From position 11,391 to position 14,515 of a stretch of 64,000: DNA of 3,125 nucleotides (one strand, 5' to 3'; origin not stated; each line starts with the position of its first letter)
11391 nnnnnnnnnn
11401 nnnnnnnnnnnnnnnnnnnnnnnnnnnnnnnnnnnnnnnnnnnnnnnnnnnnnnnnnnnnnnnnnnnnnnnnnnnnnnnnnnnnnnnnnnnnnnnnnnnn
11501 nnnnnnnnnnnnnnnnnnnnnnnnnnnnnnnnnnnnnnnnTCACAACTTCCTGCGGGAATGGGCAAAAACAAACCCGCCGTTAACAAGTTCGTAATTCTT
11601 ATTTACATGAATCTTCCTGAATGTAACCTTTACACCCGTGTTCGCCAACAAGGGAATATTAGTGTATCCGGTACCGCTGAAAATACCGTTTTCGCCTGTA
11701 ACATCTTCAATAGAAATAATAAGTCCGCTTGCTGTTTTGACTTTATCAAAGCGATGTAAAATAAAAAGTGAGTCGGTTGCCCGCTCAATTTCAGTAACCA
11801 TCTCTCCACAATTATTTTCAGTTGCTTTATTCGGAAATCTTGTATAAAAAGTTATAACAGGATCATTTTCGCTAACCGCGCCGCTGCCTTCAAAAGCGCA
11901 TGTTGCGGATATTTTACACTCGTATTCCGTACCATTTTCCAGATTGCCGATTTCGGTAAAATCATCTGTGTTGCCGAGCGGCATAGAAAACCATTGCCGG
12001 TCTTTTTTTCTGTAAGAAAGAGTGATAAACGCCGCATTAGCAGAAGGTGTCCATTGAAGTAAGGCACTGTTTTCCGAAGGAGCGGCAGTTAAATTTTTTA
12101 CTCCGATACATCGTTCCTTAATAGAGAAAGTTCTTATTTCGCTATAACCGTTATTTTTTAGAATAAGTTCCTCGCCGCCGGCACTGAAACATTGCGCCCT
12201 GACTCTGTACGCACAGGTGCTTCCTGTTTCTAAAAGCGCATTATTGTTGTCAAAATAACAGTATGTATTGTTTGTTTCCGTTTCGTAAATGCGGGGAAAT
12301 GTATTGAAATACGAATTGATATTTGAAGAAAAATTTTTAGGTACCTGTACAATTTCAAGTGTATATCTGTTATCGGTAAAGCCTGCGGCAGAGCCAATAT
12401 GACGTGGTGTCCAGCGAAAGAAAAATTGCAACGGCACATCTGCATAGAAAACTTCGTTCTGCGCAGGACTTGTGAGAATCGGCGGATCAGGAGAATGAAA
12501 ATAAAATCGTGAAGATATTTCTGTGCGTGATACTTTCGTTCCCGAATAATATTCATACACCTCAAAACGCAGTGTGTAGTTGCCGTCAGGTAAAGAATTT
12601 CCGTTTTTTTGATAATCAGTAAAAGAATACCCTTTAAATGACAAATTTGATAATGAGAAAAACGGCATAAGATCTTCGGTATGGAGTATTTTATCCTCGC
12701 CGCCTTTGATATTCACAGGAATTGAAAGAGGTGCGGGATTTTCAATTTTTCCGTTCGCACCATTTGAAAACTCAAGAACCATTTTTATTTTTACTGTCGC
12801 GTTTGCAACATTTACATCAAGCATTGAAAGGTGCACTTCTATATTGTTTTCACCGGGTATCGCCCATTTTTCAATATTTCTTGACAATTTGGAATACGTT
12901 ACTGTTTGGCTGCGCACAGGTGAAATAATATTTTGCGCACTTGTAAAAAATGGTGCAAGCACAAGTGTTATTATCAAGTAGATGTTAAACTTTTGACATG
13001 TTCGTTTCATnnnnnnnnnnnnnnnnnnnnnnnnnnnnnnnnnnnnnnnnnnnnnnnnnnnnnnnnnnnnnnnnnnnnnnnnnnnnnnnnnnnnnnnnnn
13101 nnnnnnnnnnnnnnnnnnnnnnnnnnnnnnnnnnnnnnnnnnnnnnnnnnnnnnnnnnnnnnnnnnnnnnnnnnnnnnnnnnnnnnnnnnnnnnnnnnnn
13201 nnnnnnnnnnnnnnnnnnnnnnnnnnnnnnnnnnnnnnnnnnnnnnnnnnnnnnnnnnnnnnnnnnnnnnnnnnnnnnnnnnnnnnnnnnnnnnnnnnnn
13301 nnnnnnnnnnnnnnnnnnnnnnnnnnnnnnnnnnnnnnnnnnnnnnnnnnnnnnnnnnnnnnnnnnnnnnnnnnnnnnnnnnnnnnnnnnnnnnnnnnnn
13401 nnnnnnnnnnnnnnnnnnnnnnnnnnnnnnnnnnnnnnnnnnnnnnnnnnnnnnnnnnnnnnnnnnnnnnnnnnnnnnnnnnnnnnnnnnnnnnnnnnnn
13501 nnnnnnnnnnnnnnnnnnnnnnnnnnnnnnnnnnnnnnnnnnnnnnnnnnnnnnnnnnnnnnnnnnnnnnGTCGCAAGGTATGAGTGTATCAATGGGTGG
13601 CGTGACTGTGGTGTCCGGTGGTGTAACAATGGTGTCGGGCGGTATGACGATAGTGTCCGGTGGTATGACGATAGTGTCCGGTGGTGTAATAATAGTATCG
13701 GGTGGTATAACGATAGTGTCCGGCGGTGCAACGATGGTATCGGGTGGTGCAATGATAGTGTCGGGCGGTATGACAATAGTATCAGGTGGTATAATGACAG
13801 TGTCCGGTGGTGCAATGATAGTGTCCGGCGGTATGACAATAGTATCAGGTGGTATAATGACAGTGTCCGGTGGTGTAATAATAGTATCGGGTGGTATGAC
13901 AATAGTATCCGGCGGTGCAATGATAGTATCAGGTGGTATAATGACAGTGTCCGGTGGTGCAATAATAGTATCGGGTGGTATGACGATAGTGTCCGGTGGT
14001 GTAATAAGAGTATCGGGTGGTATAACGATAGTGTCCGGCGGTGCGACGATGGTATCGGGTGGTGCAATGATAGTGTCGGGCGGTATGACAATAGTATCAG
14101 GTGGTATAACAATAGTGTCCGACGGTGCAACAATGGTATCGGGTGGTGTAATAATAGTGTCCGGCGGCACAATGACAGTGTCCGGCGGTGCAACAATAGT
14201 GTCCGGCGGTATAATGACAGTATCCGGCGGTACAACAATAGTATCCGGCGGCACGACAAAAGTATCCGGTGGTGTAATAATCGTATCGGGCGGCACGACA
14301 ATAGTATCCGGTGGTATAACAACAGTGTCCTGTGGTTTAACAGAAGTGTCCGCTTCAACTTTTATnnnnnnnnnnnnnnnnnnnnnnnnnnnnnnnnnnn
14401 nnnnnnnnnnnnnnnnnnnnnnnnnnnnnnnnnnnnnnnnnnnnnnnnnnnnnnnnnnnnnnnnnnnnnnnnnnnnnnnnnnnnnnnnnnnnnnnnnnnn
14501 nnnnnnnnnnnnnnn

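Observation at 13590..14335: About 35 consecutive PPDT[IV][IV]x heptads in a T9SS-secreted protein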

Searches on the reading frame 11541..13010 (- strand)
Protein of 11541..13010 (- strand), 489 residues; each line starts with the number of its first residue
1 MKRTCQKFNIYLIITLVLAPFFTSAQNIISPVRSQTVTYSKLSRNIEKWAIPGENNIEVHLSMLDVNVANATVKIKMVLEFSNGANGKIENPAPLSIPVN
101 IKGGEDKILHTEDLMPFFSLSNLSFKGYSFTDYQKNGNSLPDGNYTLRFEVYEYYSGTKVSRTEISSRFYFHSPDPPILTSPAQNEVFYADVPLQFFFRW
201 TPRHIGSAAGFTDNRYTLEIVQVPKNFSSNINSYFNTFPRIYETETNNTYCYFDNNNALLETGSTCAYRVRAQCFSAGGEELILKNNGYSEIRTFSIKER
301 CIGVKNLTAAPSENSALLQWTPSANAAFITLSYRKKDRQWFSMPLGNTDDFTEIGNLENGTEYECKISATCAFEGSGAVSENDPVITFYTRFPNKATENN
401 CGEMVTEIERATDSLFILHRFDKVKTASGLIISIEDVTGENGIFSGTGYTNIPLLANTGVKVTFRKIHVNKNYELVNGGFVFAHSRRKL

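Call 5: search_protein_families(library=pfam, proteins=[window:11541-13010:-], max_evalue=0.1)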
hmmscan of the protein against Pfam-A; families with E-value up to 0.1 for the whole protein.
window:11541-13010:- (489 aa): 1 family
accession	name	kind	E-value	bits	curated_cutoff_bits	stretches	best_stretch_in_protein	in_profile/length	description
PF00041.27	fn3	-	0.0011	19.5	25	1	305-371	4-70/84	Fibronectin type III domain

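Call 6: search_protein_families(library=ncbifam, proteins=[window:11541-13010:-], max_evalue=0.1)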
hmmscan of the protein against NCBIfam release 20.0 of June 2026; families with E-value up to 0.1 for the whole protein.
window:11541-13010:- (489 aa): 0 families

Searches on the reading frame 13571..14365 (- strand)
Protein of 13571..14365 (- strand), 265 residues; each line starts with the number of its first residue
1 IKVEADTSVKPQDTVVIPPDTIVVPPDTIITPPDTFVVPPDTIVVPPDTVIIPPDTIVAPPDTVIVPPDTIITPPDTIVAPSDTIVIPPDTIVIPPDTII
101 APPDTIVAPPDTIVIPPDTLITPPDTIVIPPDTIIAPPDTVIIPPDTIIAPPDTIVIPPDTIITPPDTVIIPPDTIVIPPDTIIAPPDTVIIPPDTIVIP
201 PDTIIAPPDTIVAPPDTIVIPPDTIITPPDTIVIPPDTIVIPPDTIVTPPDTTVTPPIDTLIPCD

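Call 73: predict_structure(protein=window:13571-14365:-)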
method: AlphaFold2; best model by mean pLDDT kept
length: 265 residues; sequences in the alignment: 1
mean_pLDDT: 47.9   pTM: 0.30
mean pLDDT of the five models: 47.9, 42.9, 42.8, 40.2, 34.0
residues with pLDDT >= 90: 0; 70-90: 0; 50-70: 132; < 50: 133
segments of 3 or more residues with pLDDT < 50: 1-16, 25-27, 67-72, 74-83, 88-91, 93-103, 109-112, 114-123, 130-152, 158-172, 252-257, 259-263
pLDDT, mean of each block of 10 residues (from residue 1): 34 44 51 51 53 51 51 45 47 43 47 40 50 35 33 49 46 51 50 52 54 57 56 58 53 45 43
secondary structure, 60 per line:
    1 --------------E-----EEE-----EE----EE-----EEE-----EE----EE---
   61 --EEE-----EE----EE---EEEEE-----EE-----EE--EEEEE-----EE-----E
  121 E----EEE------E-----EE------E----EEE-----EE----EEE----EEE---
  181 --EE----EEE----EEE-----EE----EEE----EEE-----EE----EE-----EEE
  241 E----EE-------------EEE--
elements in order: E21-23 E42-44 E63-65 E82-86 E103-107 E126-128 E154-156 E168-170 E175-177 E189-191 E196-198 E210-212 E217-219 E238-241 E261-263

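Call 77: fold_search(model_id=the predicted structure, library=pdb)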
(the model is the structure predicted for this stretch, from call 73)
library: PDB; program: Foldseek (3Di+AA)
matches with E <= 10: 255; with E <= 0.001: 0
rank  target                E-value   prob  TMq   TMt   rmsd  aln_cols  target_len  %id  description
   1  7tgh_C2               3.8e-02  0.18  0.10  0.11  16.1       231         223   10  Cryo-EM structure of respiratory super-complex CI+III2 from Tetrahymena thermophila (released 2022-04-06)
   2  9dqf                  4.3e-02  0.21  0.14  0.11  14.3       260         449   14  Crystal structure of bifunctional GlmU from Staphylococcus aureus NCTC 8325 complexed with acetyl CoA and citrate (released 2025-05-14)
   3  1g95                  6.1e-02  0.13  0.13  0.10  13.9       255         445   10  CRYSTAL STRUCTURE OF S.PNEUMONIAE GLMU, APO FORM (released 2001-05-22)
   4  7ok1_C                7.7e-02  0.16  0.13  0.13  15.3       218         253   14  Crystal structure of Pseudomonas aeruginosa LpxA in complex with compound 3 (released 2021-10-13)
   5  6ge9                  8.1e-02  0.15  0.13  0.10  13.8       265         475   14  Structure of Mycobacterium tuberculosis GlmU bound to Glc-1P and Ac-CoA (released 2018-05-02)
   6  4ihg_D                8.1e-02  0.14  0.13  0.11  15.2       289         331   11  Chasing Acyl Carrier Protein Through a Catalytic Cycle of Lipid A Production (released 2013-11-13)
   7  7kr9                  9.8e-02  0.10  0.12  0.10  13.5       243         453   12  Bifunctional enzyme GlmU bound to Zn(II) (released 2021-12-01)
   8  3oup                  1.0e-01  0.10  0.10  0.12  13.8       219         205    9  Crystal structure of the gamma-carbonic anhydrase W19N mutant from Methanosarcina thermophila (released 2011-10-26)
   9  4e79_B                1.0e-01  0.10  0.11  0.10  14.6       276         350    9  Structure of LpxD from Acinetobacter baumannii at 2.66A resolution (P4322 form) (released 2013-01-16)
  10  7o23                  1.1e-01  0.14  0.16  0.15  12.2       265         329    3  C-terminal head domain of the trimeric autotransporter adhesin BpaC from Burkholderia pseudomallei fused to a GCN4 ancho (released 2022-06-29)
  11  3otz                  1.3e-01  0.10  0.11  0.12  13.8       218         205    9  Crystal structure of gamma-carbonic anhydrase W19A mutant from Metanosarcina thermophila (released 2011-10-26)
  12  4r36_A                1.4e-01  0.07  0.11  0.11  14.0       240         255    9  Crystal structure analysis of LpxA, a UDP-N-acetylglucosamine acyltransferase from Bacteroides fragilis 9343 (released 2015-05-06)
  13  4k6r                  1.4e-01  0.08  0.12  0.09  14.5       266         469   14  Crystal structure of GlmU in complex with ATP (released 2014-04-16)
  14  7ar9_x                1.5e-01  0.11  0.13  0.13  15.4       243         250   12  Cryo-EM structure of Polytomella Complex-I (membrane arm) (released 2021-12-08)
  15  1g97                  1.5e-01  0.10  0.15  0.11  13.1       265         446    9  S.PNEUMONIAE GLMU COMPLEXED WITH UDP-N-ACETYLGLUCOSAMINE AND MG2+ (released 2001-05-22)
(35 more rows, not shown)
